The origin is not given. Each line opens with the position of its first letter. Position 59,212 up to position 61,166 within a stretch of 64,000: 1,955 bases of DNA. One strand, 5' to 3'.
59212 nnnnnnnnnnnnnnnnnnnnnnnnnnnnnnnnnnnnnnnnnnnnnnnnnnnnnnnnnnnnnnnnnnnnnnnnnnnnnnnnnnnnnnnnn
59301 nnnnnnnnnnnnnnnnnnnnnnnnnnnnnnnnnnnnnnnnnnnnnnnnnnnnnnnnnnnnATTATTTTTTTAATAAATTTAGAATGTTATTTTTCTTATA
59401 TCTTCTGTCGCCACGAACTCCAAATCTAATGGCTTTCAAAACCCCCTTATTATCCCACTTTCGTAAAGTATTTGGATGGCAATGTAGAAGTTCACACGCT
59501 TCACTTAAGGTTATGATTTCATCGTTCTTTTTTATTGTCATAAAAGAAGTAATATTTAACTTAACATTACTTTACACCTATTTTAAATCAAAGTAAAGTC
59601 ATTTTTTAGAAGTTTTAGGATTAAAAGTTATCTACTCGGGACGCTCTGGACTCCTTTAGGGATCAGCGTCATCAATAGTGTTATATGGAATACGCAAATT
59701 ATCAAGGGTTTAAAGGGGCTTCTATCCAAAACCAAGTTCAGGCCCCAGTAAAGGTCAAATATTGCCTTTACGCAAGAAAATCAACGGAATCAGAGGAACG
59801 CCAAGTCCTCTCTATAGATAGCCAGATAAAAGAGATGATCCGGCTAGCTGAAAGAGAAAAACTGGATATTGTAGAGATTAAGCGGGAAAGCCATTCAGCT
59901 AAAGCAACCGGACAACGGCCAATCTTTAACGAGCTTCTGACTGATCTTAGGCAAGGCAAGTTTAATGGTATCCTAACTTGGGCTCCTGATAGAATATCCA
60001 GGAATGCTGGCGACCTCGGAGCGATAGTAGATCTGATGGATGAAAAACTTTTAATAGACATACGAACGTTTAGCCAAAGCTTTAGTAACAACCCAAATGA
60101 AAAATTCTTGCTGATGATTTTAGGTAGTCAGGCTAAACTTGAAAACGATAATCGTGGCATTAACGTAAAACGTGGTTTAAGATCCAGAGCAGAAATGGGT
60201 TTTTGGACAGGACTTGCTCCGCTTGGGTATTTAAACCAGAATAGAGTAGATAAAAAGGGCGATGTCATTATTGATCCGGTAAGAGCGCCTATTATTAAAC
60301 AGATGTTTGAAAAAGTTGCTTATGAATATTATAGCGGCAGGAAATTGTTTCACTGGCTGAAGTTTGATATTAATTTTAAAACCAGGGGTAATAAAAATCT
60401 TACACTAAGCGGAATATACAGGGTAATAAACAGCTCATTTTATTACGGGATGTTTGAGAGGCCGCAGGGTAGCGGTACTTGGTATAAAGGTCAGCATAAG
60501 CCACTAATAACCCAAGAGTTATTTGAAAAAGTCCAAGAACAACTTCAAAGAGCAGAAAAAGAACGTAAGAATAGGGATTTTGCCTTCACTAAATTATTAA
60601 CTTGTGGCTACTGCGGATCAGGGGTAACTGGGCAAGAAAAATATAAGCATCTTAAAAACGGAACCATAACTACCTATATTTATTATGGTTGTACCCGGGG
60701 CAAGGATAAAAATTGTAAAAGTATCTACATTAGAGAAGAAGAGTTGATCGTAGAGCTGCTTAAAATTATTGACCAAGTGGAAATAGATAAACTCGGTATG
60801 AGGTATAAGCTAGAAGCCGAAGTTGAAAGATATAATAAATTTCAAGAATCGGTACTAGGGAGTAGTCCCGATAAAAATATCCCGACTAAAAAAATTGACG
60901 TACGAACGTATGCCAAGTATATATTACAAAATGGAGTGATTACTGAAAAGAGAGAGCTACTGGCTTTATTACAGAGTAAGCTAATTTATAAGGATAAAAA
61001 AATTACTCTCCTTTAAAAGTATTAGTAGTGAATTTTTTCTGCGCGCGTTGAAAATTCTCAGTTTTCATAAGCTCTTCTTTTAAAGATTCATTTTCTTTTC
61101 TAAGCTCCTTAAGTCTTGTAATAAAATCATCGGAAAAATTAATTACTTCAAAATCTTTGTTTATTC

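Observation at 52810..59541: Restriction-like defence module: small HTH gene - PLD-nuclease::SNF2-helicase fusion - long adenine MTase, resembling a minimal DISARM class-1-like core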

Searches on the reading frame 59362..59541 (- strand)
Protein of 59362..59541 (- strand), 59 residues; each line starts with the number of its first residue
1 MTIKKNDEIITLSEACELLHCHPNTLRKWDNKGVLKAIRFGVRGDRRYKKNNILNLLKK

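Call 5: search_protein_families(library=pfam, proteins=[window:59362-59541:-], max_evalue=0.01)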
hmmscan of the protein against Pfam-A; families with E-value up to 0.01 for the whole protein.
window:59362-59541:- (59 aa): 5 families
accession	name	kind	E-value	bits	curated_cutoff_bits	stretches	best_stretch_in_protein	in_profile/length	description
PF13411.12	MerR_1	-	7.2e-09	36.1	21.6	1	11-56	2-46/69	MerR HTH family regulatory protein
PF12728.13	HTH_17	-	2.7e-08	34.4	27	1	10-58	2-48/51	Helix-turn-helix domain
PF00376.29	MerR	-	1.2e-06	28.7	28.2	1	11-48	1-38/38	MerR family regulatory protein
PF13384.12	HTH_23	-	0.0028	17.9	24.6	1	7-29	15-37/50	Homeodomain-like domain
PF13556.12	HTH_30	-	0.0078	16.4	27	0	12-27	15-30/59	PucR C-terminal helix-turn-helix domain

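Call 6: search_protein_families(library=padloc, proteins=[window:59362-59541:-], max_evalue=0.01)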
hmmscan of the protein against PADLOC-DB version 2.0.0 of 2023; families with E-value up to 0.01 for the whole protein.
window:59362-59541:- (59 aa): 1 family
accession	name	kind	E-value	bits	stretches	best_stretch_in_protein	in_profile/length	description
PDLC04133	mad1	-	6.7e-07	27.5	1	6-57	2-51/60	mads_1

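Call 31: search_protein_families(library=ncbifam, proteins=[window:59362-59541:-], max_evalue=0.001)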
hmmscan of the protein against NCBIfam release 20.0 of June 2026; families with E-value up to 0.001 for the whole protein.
window:59362-59541:- (59 aa): 5 families
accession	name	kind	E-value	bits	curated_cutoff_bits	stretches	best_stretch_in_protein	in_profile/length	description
NF047375.1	HeatShock_HspR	equivalog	6e-07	29.4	105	1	8-56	2-49/92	heat shock protein transcriptional repressor HspR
NF033787.1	HTH_BldC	subfamily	7.6e-07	28.9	77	1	9-57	2-49/49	BldC family transcriptional regulator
TIGR01764.1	excise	domain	4.7e-06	26.9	28.8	1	10-50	2-40/49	excisionase family DNA-binding protein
NF033518.0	transpos_IS607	equivalog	0.00013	21.5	110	1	14-58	2-45/187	IS607 family transposase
NF047377.1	heat_HspR_dupli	exception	0.00038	20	300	1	8-53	4-48/214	heat shock protein transcriptional repressor HspR, fused homodimer type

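Call 80: search_protein_families(library=phrogs, proteins=[window:59362-59541:-], max_evalue=0.0001)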
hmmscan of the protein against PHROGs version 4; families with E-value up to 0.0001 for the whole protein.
window:59362-59541:- (59 aa): 3 families
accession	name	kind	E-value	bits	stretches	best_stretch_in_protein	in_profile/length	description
phrog_10045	-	DNA, RNA and nucleotide metabolism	1.3e-05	25.9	1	2-59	13-69/74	HTH DNA binding protein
phrog_2907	-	integration and excision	1.7e-05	26.2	1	5-49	2-47/117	excisionase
phrog_66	-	integration and excision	7e-05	23.7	1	5-57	89-140/412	excisionase and transcriptional regulator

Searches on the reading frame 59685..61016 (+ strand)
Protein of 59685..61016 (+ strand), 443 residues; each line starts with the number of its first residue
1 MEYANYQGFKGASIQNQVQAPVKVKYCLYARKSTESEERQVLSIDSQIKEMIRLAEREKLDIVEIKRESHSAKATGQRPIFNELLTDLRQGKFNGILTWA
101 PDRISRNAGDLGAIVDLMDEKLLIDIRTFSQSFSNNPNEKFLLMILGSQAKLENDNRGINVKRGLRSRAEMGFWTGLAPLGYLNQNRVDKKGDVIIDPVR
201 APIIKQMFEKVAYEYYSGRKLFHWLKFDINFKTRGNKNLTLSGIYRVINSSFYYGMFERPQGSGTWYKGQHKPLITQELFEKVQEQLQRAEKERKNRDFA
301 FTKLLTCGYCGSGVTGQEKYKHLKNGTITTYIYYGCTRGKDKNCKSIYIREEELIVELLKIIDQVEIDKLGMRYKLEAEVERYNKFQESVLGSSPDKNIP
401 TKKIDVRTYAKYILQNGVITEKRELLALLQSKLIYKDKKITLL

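Call 5: search_protein_families(library=pfam, proteins=[window:59685-61016:+], max_evalue=0.01)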
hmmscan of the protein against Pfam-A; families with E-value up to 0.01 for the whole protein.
window:59685-61016:+ (443 aa): 4 families
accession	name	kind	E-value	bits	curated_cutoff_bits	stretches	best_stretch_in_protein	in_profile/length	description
PF00239.26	Resolvase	-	1.7e-21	77.3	23.3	1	28-172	3-143/145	Resolvase, N terminal domain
PF07508.19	Recombinase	-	1.5e-11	44.9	21.1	1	198-289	1-101/102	Recombinase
PF13408.12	Zn_ribbon_recom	-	2.2e-08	34.8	25.3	1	301-354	2-49/58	Recombinase zinc beta ribbon domain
PF00250.24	Forkhead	-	0.0097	16.4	27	0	234-292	18-73/88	Forkhead domain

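Call 6: search_protein_families(library=padloc, proteins=[window:59685-61016:+], max_evalue=0.01)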
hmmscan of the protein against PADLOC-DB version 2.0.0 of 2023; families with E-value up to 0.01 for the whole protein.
window:59685-61016:+ (443 aa): 1 family
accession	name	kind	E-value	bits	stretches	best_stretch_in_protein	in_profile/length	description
PDLC02575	DrmA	-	0.0031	13.4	1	275-354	237-313/837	DrmA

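Call 31: search_protein_families(library=ncbifam, proteins=[window:59685-61016:+], max_evalue=0.001)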
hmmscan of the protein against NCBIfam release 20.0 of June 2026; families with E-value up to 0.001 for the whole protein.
window:59685-61016:+ (443 aa): 5 families
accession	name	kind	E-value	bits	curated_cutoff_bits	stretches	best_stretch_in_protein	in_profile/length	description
NF047343.1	SCCmet_CcrB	equivalog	4e-31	108.3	900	1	25-351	8-349/542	cassette chromosome recombinase CcrB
NF041201.1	recomb_XisF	equivalog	1.1e-19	70.8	375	1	75-357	43-348/465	fdxN element excision recombinase XisF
NF047347.1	SCCmet_CcrC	equivalog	1.1e-18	67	900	1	23-352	2-355/558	cassette chromosome recombinase CcrC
NF047344.1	SCCmet_CcrA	equivalog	2.6e-13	49.9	700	1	29-359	7-318/442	cassette chromosome recombinase CcrA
NF049883.1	resolv_YneB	equivalog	1.8e-08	34.1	175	1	27-173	3-147/211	YneB family resolvase-like protein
